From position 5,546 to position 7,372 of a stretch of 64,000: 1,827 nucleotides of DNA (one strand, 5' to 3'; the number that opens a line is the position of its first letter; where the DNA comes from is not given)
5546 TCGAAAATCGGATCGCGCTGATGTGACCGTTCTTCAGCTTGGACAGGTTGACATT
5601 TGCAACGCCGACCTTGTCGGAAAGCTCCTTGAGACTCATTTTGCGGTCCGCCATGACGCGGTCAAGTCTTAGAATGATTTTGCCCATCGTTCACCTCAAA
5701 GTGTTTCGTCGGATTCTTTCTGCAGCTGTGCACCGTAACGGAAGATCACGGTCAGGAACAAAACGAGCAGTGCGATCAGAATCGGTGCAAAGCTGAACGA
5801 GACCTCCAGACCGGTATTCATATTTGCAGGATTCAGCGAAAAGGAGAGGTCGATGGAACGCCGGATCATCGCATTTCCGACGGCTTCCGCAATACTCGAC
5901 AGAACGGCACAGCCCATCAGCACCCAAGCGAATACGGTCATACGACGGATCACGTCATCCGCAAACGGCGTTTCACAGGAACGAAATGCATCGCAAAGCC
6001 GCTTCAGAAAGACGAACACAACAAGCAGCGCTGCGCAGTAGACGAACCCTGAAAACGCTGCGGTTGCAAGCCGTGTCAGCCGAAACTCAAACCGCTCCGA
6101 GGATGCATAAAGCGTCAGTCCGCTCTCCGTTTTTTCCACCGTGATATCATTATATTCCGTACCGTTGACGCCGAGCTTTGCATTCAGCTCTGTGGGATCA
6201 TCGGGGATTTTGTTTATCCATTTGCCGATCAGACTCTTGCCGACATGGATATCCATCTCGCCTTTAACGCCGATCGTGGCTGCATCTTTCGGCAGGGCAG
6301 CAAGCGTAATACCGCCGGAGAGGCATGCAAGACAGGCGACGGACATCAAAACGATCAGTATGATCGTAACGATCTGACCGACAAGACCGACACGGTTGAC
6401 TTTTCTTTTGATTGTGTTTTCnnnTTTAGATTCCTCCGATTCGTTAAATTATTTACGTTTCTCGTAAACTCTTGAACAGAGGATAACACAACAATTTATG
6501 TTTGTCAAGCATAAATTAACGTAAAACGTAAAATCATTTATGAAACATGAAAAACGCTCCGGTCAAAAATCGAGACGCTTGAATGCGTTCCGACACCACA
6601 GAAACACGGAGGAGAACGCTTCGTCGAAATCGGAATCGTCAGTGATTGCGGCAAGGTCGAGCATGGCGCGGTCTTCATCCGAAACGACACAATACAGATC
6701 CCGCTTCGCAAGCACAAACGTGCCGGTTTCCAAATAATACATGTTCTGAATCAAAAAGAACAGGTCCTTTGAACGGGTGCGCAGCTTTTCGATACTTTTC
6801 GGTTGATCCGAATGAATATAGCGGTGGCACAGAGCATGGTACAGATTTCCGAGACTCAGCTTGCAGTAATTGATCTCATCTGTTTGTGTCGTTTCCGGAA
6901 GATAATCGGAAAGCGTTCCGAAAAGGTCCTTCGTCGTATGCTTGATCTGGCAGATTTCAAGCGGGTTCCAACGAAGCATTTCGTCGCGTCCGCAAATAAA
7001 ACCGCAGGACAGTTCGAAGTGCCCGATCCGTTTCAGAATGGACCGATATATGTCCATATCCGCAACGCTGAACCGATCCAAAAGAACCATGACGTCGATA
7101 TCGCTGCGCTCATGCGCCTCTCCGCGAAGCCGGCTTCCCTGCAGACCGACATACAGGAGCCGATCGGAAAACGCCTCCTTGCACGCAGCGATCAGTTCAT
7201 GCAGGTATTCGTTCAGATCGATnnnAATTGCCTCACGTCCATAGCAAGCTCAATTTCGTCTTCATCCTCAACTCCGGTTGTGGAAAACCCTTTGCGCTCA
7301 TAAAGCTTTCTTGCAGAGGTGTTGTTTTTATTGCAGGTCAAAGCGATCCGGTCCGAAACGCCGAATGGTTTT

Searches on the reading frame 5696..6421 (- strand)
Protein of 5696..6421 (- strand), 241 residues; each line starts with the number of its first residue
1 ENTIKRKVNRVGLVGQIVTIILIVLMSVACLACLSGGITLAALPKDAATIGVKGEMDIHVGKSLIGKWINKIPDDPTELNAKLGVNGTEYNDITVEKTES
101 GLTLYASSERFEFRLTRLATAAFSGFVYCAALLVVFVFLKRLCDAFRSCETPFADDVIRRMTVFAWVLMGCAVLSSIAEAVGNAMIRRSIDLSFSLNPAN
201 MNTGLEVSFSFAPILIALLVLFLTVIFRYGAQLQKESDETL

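Call 11: search_protein_families(library=pfam, proteins=[window:5696-6421:-], max_evalue=0.01)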
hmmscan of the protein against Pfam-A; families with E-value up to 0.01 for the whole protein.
window:5696-6421:- (241 aa): 1 family
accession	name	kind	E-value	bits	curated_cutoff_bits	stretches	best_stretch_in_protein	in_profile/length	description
PF11188.13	DUF2975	-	6.4e-07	29.8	27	1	121-240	20-129/130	Protein of unknown function (DUF2975)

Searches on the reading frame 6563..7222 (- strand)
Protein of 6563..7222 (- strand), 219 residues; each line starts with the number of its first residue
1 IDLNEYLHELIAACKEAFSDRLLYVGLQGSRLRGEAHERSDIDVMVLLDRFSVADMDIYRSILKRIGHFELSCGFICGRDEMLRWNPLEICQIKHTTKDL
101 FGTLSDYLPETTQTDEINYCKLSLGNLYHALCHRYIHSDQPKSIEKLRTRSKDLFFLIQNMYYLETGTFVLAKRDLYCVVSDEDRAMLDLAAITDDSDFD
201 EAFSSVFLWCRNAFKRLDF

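Call 11: search_protein_families(library=pfam, proteins=[window:6563-7222:-], max_evalue=0.01)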
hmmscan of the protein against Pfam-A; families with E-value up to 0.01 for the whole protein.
window:6563-7222:- (219 aa): 2 families
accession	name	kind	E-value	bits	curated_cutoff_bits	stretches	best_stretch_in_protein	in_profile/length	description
PF01909.29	NTP_transf_2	-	2.7e-06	28.1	21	1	10-56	4-47/93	Nucleotidyltransferase domain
PF18765.7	Polbeta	-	5.8e-05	23.6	26.9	1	23-61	14-54/93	Polymerase beta, Nucleotidyltransferase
